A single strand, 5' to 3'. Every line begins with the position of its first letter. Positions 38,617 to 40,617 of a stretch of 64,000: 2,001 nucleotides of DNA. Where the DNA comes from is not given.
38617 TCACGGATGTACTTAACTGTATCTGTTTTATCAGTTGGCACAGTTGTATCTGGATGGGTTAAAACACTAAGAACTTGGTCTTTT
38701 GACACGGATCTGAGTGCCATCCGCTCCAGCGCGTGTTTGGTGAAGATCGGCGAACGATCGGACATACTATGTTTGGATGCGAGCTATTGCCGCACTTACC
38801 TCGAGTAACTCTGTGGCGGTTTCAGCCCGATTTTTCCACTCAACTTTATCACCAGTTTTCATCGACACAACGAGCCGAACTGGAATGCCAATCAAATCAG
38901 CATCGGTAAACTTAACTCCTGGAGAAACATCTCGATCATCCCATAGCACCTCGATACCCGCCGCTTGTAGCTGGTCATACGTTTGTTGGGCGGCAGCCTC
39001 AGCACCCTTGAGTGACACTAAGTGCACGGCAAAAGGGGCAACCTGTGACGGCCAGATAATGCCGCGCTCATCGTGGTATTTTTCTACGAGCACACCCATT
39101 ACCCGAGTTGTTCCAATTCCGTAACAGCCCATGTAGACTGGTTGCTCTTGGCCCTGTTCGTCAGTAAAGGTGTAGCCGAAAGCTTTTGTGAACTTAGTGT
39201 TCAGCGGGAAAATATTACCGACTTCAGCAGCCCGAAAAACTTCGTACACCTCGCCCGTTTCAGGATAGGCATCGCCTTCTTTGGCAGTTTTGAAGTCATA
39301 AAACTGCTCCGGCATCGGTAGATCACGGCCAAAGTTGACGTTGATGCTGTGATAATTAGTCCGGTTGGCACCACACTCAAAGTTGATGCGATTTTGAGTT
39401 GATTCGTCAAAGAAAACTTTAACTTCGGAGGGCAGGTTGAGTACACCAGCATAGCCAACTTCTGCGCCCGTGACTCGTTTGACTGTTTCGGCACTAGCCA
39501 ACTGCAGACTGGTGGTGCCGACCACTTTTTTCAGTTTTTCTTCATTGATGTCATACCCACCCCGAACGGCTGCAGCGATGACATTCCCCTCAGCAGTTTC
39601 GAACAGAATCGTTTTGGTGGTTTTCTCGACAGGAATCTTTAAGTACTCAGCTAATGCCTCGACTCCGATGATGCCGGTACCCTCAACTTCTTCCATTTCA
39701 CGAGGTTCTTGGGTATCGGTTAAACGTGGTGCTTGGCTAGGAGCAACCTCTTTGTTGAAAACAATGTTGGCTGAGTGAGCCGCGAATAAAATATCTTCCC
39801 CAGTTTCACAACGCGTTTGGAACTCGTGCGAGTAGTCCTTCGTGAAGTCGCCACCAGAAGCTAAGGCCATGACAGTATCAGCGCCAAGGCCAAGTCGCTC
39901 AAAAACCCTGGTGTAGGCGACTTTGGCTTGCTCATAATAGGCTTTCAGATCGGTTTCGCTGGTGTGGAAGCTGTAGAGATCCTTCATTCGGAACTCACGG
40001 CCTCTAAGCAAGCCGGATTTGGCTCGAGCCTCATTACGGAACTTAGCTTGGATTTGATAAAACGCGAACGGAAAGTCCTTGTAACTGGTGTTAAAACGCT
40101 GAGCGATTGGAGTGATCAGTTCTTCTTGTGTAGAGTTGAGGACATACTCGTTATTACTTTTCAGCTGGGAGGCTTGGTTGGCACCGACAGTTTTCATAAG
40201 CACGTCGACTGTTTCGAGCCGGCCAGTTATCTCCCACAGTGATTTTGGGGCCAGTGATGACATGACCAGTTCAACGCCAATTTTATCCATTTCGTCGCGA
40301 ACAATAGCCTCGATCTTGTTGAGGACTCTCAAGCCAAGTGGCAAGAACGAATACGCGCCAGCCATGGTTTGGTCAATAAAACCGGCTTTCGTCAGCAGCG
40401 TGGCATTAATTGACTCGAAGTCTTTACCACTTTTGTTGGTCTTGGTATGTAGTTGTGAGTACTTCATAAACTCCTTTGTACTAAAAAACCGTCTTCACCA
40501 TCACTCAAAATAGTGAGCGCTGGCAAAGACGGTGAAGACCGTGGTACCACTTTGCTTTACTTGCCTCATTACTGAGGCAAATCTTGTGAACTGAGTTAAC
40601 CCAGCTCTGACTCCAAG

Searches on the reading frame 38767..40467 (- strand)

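Call 61: search_protein_families(library=pfam, proteins=[window:38767-40467:-], max_evalue=0.00001)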
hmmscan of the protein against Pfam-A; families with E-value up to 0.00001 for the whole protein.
window:38767-40467:- (566 aa): 3 families
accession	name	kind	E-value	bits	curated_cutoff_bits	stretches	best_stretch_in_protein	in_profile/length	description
PF00587.30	tRNA-synt_2b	-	4.1e-27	95.8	29.3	1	105-464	8-179/179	tRNA synthetase class II core domain (G, H, P, S and T)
PF04073.20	tRNA_edit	-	2.7e-22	79.6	25.5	1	269-378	7-117/123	Aminoacyl-tRNA editing domain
PF03129.25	HGTP_anticodon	-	3.6e-13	49.9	21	1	489-565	14-92/94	Anticodon binding domain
